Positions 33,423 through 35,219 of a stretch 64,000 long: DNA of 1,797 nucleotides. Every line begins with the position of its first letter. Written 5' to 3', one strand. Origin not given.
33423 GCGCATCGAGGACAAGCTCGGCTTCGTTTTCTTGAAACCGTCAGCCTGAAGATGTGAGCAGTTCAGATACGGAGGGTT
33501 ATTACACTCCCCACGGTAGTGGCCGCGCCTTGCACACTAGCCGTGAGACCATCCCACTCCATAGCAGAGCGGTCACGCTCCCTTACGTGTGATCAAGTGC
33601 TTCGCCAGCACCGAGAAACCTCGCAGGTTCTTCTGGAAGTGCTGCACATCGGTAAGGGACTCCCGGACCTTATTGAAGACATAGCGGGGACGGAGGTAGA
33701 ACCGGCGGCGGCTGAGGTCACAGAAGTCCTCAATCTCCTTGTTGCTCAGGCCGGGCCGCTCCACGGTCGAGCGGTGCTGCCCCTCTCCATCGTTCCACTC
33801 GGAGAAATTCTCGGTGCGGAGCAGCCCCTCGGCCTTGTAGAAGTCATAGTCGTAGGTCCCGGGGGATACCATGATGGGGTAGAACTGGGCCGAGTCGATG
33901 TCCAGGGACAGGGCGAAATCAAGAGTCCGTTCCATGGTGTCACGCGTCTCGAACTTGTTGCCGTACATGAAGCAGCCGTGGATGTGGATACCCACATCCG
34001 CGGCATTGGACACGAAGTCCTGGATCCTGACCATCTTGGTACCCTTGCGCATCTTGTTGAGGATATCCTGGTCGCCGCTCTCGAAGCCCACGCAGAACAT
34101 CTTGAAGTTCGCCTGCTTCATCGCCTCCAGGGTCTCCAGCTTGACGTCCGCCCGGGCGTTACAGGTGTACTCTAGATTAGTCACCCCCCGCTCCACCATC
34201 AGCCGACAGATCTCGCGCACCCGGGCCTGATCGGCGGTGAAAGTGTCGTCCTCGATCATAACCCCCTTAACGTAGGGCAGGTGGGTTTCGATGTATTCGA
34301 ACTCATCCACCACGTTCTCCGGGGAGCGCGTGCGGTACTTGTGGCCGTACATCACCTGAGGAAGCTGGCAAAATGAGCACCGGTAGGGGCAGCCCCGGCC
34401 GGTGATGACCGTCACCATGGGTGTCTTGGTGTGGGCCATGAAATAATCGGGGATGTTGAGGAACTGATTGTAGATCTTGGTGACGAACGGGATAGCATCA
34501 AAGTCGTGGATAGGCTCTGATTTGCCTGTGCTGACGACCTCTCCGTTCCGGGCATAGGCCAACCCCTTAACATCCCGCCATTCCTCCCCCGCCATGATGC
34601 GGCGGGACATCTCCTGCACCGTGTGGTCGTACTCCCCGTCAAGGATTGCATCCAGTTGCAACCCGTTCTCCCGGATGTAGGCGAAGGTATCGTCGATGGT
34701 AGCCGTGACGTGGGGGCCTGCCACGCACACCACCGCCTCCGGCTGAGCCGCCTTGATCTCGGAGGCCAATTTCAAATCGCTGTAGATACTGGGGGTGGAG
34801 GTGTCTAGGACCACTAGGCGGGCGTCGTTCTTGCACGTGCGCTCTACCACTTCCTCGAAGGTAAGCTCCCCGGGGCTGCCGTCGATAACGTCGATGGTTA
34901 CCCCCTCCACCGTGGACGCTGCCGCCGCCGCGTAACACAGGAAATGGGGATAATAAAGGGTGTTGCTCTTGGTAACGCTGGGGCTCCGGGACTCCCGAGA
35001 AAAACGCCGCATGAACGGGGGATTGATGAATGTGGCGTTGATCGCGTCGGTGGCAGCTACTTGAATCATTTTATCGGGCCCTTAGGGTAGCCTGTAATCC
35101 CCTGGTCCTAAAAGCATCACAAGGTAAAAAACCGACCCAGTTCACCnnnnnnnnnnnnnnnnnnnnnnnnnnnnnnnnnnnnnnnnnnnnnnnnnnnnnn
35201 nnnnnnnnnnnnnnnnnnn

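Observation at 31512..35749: Head-of-operon module: Rex-like regulator, B12 radical SAM enzyme, geranylgeranyl-reductase homolog and the priming phosphoglycosyltransferase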

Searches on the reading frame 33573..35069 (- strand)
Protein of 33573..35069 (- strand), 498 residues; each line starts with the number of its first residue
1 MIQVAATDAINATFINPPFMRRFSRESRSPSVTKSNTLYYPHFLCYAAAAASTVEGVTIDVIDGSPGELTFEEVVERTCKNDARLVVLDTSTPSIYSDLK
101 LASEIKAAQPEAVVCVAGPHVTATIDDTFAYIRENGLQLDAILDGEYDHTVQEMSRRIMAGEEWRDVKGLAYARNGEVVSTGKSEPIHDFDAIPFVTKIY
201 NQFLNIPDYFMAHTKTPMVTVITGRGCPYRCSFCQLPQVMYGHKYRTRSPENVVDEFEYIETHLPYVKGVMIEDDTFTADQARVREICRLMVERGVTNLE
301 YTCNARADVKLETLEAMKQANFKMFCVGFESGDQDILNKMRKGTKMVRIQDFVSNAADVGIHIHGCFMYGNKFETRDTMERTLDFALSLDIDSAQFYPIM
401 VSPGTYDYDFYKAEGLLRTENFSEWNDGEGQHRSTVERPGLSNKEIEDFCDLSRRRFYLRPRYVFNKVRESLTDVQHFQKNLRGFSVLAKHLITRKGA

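Call 3: search_protein_families(library=pfam, proteins=[window:33573-35069:-], max_evalue=0.01)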
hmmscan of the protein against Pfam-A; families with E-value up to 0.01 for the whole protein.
window:33573-35069:- (498 aa): 2 families
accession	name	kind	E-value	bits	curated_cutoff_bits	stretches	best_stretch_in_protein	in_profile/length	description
PF04055.27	Radical_SAM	-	5.5e-22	79.1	29.5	1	221-386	1-166/166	Radical SAM superfamily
PF02310.24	B12-binding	-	8.3e-07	29.3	32.1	1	41-131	14-101/121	B12 binding domain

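Call 4: search_protein_families(library=ncbifam, proteins=[window:33573-35069:-], max_evalue=0.01)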
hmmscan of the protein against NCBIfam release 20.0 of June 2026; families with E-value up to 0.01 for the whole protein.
window:33573-35069:- (498 aa): 30 families (the best 25 are shown)
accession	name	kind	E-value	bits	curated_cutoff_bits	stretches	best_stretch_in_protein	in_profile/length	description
TIGR03471.1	HpnJ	equivalog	4.5e-110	368.7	577.6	1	13-485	4-460/472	hopanoid biosynthesis associated radical SAM protein HpnJ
TIGR02026.1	BchE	equivalog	2.3e-37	129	481.35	1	43-460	24-430/497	magnesium-protoporphyrin IX monomethyl ester anaerobic oxidative cyclase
TIGR04479.1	bcpD_PhpK_rSAM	subfamily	1.6e-29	102.7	600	1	93-386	122-406/504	PhpK family radical SAM P-methyltransferase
NF050148.1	rSAM_ApyD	equivalog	2e-27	95.8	750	1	92-386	84-363/645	RiPP biosynthesis radical SAM protein ApyD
TIGR04014.1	B12_SAM_MJ_0865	equivalog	1.1e-24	87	360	1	135-393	86-340/434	methyl-coenzyme M reductase glutamine C-methyltransferase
TIGR03975.1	rSAM_ocin_1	subfamily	4.9e-24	84.8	281.85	1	72-369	118-410/606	RiPP maturation radical SAM C-methyltransferase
NF038361.1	rSAM_Sden_1168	equivalog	4.2e-23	81.7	575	1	73-406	131-468/560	Sden_1168 family B12-binding radical SAM P-methyltransferase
TIGR04013.1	B12_SAM_MJ_1487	hypoth_equivalog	3e-21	75.7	251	2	72-261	32-193/382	TIGR04013 family B12-binding domain/radical SAM domain-containing protein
TIGR04072.2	rSAM_ladder_B12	equivalog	7.4e-21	74.3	360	1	207-418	171-379/443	lipid biosynthesis B12-binding/radical SAM protein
NF033712.0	B12_rSAM_KedN5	subfamily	3.2e-20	71.9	700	1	100-406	80-386/624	KedN5 family methylcobalamin-dependent radical SAM C-methyltransferase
NF033070.1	rSAM_AprD4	equivalog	3.2e-19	69.2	500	1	210-406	188-385/456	AprD4 family radical SAM diol-dehydratase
TIGR04367.1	HpnR_B12_rSAM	equivalog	1.3e-18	66.8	650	1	99-363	78-327/490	hopanoid C-3 methylase HpnR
TIGR04295.1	B12_rSAM_oligo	hypoth_equivalog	8.1e-15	54.4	400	1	46-296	30-274/422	TIGR04295 family B12-binding domain-containing radical SAM protein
TIGR04190.1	B12_SAM_Ta0216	equivalog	8.4e-14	51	500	1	99-389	97-394/554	TIGR04190 family B12-binding domain/radical SAM domain protein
TIGR04385.1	B12_rSAM_cofa1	equivalog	6.9e-13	48.6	450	1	161-385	142-360/438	B12 lower ligand biosynthesis radical SAM protein BzaD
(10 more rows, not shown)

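Call 8: find_homologous_proteins(query=window:33573-35069:-, max_evalue=1e-20)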
Query window:33573-35069:- (498 aa): 2657 proteins with E <= 1e-20 among 8000 candidates; the best 120 are listed.
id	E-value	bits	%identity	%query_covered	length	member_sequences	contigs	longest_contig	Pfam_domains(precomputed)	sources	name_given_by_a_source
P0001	0.0e+0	1111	96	100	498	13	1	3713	PF04055.28,PF02310.25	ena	-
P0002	2.0e-212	724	64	98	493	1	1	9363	PF04055.28,PF02310.25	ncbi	-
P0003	6.7e-204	696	61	98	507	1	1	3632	PF04055.28,PF02310.25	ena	-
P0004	6.7e-203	693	61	98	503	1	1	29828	PF04055.28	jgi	jgi:radical SAM superfamily enzyme YgiQ (UPF0313 family)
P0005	3.9e-202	690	61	98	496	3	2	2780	PF04055.28,PF02310.25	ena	-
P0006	1.4e-201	689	61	97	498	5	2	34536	PF04055.28,PF02310.25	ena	-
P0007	2.5e-191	655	58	97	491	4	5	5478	PF04055.28,PF02310.25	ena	-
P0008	1.9e-190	652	57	98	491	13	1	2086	PF04055.28,PF02310.25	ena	-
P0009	2.3e-189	648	57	98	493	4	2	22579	PF04055.28,PF02310.25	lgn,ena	-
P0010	1.8e-187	642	57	98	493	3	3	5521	PF04055.28,PF02310.25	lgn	-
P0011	1.5e-186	639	56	98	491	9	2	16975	PF04055.28,PF02310.25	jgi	-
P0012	2.0e-186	639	56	97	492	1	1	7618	PF04055.28,PF02310.25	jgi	jgi:radical SAM superfamily enzyme YgiQ (UPF0313 family)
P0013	1.8e-184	632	53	98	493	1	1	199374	PF04055.28,PF02310.25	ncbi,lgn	-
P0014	5.7e-182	624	55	97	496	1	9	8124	PF04055.28,PF02310.25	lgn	-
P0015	2.2e-180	619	55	97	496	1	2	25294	PF04055.28,PF02310.25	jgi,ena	-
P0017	9.2e-166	571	51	97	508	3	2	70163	PF04055.28,PF02310.25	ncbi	ncbi:MAG: radical SAM protein [Terriglobales bacterium]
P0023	2.0e-136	474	44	96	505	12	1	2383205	PF04055.28,PF02310.25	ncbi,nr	ncbi:MAG: radical SAM protein [Desulfobacterales bacterium]|nr:MAG: radical SAM protein [Desulfobact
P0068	4.0e-130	453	43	96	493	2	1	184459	PF04055.28,PF02310.25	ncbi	ncbi:MAG: B12-binding domain-containing radical SAM protein [Chitinispirillaceae bacterium]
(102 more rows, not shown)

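Call 9: find_encoding_contigs(protein=P0013, flank=8000, max_places=2)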
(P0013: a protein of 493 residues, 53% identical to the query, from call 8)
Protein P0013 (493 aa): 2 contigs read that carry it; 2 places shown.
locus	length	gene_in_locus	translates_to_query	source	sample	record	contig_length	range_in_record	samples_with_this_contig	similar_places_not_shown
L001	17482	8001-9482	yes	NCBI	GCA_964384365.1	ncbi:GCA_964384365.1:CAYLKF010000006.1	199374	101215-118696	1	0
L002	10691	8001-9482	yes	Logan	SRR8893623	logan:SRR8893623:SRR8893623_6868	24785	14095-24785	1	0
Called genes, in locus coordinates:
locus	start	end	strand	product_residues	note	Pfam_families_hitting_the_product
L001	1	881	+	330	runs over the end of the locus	PF00288:GHMP_kinases_N, PF08544:GHMP_kinases_C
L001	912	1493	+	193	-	PF01757:Acyl_transf_3 (weak)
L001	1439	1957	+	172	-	PF01757:Acyl_transf_3 (weak)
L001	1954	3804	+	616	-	PF00664:ABC_membrane, PF00005:ABC_tran, PF02463:SMC_N (weak)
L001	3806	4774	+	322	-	PF05721:PhyH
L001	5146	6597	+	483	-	PF05159:Capsule_synth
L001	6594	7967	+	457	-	-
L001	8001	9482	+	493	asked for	PF02310:B12-binding, PF04055:Radical_SAM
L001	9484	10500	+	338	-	PF00535:Glycos_transf_2, PF13506:Glyco_transf_21, PF13641:Glyco_tranf_2_3, PF13632:Glyco_trans_2_3 (weak)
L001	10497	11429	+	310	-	PF01073:3Beta_HSD (weak), PF01370:Epimerase, PF02719:Polysacc_synt_2 (faint), PF04321:RmlD_sub_bind, PF07993:NAD_binding_4 (faint), PF16363:GDP_Man_Dehyd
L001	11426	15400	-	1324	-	PF00041:fn3 (faint), PF25788:Ig_Rha78A_N (faint), PF13385:Laminin_G_3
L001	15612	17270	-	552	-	PF16697:Yop-YscD_cpl (weak), PF00498:FHA, PF16697:Yop-YscD_cpl, PF00158:Sigma54_activat, PF14532:Sigma54_activ_2, PF07728:AAA_5 (weak), PF25601:AAA_lid_14, PF02954:HTH_8, +1 more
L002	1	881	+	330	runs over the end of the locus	PF00288:GHMP_kinases_N, PF08544:GHMP_kinases_C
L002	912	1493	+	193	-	PF01757:Acyl_transf_3 (weak)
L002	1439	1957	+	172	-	PF01757:Acyl_transf_3 (weak)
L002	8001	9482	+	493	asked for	PF02310:B12-binding, PF04055:Radical_SAM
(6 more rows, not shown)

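Call 10: find_encoding_contigs(protein=P0017, flank=8000, max_places=2)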
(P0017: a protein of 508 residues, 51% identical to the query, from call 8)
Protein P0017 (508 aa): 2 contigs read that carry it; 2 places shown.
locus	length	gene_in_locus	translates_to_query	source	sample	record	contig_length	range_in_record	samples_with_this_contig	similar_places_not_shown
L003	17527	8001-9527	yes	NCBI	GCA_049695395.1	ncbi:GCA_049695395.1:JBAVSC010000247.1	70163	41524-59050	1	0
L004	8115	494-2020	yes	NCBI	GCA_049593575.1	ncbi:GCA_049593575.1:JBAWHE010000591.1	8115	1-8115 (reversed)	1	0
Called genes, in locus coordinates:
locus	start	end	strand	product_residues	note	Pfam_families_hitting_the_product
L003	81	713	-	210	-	-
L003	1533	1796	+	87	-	PF12728:HTH_17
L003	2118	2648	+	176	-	-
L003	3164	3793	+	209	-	-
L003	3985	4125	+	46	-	-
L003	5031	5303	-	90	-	-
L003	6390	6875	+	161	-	-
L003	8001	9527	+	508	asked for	PF02310:B12-binding, PF04055:Radical_SAM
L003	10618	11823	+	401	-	PF13439:Glyco_transf_4, PF13579:Glyco_trans_4_4 (weak), PF00534:Glycos_transf_1, PF13692:Glyco_trans_1_4, PF13524:Glyco_trans_1_2 (faint)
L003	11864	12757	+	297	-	PF08241:Methyltransf_11 (faint)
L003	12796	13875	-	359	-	PF13489:Methyltransf_23, PF07021:MetW, PF13847:Methyltransf_31, PF08241:Methyltransf_11, PF08242:Methyltransf_12, PF13649:Methyltransf_25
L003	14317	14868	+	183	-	PF07811:TadE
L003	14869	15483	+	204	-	PF07811:TadE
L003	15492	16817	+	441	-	PF13400:Tad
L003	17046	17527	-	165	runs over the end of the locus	-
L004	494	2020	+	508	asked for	PF02310:B12-binding, PF04055:Radical_SAM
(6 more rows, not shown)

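Call 11: find_encoding_contigs(protein=P0006, flank=8000, max_places=2)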
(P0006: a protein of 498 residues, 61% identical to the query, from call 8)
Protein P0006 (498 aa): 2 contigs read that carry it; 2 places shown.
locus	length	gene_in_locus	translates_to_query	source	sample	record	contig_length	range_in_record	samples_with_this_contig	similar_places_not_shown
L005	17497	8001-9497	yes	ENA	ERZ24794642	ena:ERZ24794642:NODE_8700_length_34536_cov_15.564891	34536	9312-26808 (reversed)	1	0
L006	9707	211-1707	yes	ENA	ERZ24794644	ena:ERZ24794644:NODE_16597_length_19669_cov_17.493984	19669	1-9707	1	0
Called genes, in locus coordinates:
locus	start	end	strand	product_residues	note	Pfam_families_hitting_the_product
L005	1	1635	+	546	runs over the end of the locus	PF07701:HNOBA (weak), PF00989:PAS (weak), PF13426:PAS_9, PF00512:HisKA, PF02518:HATPase_c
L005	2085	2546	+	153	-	PF08660:Alg14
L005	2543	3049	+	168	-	PF04101:Glyco_tran_28_C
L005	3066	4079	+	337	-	PF01073:3Beta_HSD, PF01370:Epimerase, PF02719:Polysacc_synt_2, PF04321:RmlD_sub_bind, PF05368:NmrA, PF07993:NAD_binding_4, PF13460:NAD_binding_10, PF16363:GDP_Man_Dehyd, +1 more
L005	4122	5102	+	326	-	PF00535:Glycos_transf_2, PF10111:Glyco_tranf_2_2, PF13506:Glyco_transf_21, PF13641:Glyco_tranf_2_3, PF13632:Glyco_trans_2_3 (weak)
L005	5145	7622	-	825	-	PF04932:Wzy_C, PF14559:TPR_19 (faint)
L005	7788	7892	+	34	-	-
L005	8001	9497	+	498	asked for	PF02310:B12-binding, PF04055:Radical_SAM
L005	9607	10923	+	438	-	PF13440:Polysacc_synt_3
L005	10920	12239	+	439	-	-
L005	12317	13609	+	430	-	PF01041:DegT_DnrJ_EryC1, PF01053:Cys_Met_Meta_PP (weak)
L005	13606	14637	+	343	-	PF00106:adh_short (faint), PF01073:3Beta_HSD, PF01370:Epimerase, PF02719:Polysacc_synt_2, PF04321:RmlD_sub_bind, PF08659:KR, PF16363:GDP_Man_Dehyd, PF07993:NAD_binding_4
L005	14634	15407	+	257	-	PF00483:NTP_transferase, PF12804:NTP_transf_3 (weak)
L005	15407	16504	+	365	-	PF01073:3Beta_HSD (weak), PF01370:Epimerase, PF02719:Polysacc_synt_2, PF04321:RmlD_sub_bind, PF16363:GDP_Man_Dehyd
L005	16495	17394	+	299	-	PF01370:Epimerase, PF01073:3Beta_HSD (faint), PF07993:NAD_binding_4 (faint), PF16363:GDP_Man_Dehyd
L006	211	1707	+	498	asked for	PF02310:B12-binding, PF04055:Radical_SAM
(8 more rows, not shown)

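Call 13: find_encoding_contigs(protein=P0002, flank=8000, max_places=2)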
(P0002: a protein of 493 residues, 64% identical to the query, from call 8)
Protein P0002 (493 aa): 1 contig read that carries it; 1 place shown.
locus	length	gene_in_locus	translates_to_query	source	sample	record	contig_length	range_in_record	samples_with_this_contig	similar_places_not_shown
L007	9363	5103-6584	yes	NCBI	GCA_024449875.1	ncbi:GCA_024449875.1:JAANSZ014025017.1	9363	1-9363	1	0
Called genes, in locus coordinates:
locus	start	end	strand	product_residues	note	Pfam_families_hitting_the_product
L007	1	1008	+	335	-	?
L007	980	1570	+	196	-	PF13580:SIS_2, PF01380:SIS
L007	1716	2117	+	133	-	PF08660:Alg14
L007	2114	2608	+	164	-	PF04101:Glyco_tran_28_C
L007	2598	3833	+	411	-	PF04015:DUF362, PF12838:Fer4_7 (faint), PF00037:Fer4 (faint), PF13237:Fer4_10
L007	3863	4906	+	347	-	PF00535:Glycos_transf_2, PF10111:Glyco_tranf_2_2, PF13641:Glyco_tranf_2_3, PF13506:Glyco_transf_21, PF13632:Glyco_trans_2_3 (weak)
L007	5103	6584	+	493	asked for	PF02310:B12-binding, PF04055:Radical_SAM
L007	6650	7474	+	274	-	PF13489:Methyltransf_23 (weak), PF08241:Methyltransf_11, PF13649:Methyltransf_25 (weak)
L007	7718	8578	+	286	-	PF13489:Methyltransf_23, PF13649:Methyltransf_25, PF13847:Methyltransf_31, PF08241:Methyltransf_11, PF08242:Methyltransf_12 (weak)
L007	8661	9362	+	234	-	?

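Call 14: find_encoding_contigs(protein=P0004, flank=8000, max_places=2)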
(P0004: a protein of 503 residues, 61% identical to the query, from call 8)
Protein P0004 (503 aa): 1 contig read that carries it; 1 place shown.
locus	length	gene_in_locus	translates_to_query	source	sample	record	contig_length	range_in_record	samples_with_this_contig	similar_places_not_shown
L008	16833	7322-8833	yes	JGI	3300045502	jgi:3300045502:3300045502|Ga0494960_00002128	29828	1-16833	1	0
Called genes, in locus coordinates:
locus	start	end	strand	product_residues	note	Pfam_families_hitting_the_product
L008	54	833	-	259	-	PF01370:Epimerase, PF04321:RmlD_sub_bind (faint), PF13460:NAD_binding_10 (faint)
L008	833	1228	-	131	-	PF14667:Polysacc_synt_C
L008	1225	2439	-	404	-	PF08421:Methyltransf_13, PF13489:Methyltransf_23, PF08241:Methyltransf_11 (weak), PF08242:Methyltransf_12, PF13649:Methyltransf_25 (faint), PF08484:Methyltransf_14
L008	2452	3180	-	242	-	PF13489:Methyltransf_23, PF08003:Methyltransf_9 (weak), PF02353:CMAS, PF07021:MetW, PF13847:Methyltransf_31, PF08241:Methyltransf_11, PF08242:Methyltransf_12, PF13649:Methyltransf_25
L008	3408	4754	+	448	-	PF00953:Glycos_transf_4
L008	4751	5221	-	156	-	-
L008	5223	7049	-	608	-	PF02543:Carbam_trans_N, PF16861:Carbam_trans_C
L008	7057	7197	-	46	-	PF19451:DUF5989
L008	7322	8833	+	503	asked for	PF04055:Radical_SAM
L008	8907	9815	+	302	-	PF00535:Glycos_transf_2, PF10111:Glyco_tranf_2_2, PF13641:Glyco_tranf_2_3, PF13632:Glyco_trans_2_3 (weak)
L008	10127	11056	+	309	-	PF13439:Glyco_transf_4 (faint), PF20706:GT4-conflict (faint), PF00534:Glycos_transf_1, PF13692:Glyco_trans_1_4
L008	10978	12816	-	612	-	PF13522:GATase_6, PF13537:GATase_7, PF12481:DUF3700 (weak), PF00733:Asn_synthase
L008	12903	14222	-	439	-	PF00999:Na_H_Exchanger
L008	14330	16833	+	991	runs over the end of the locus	PF07977:FabA, PF22818:ApeI-like (weak)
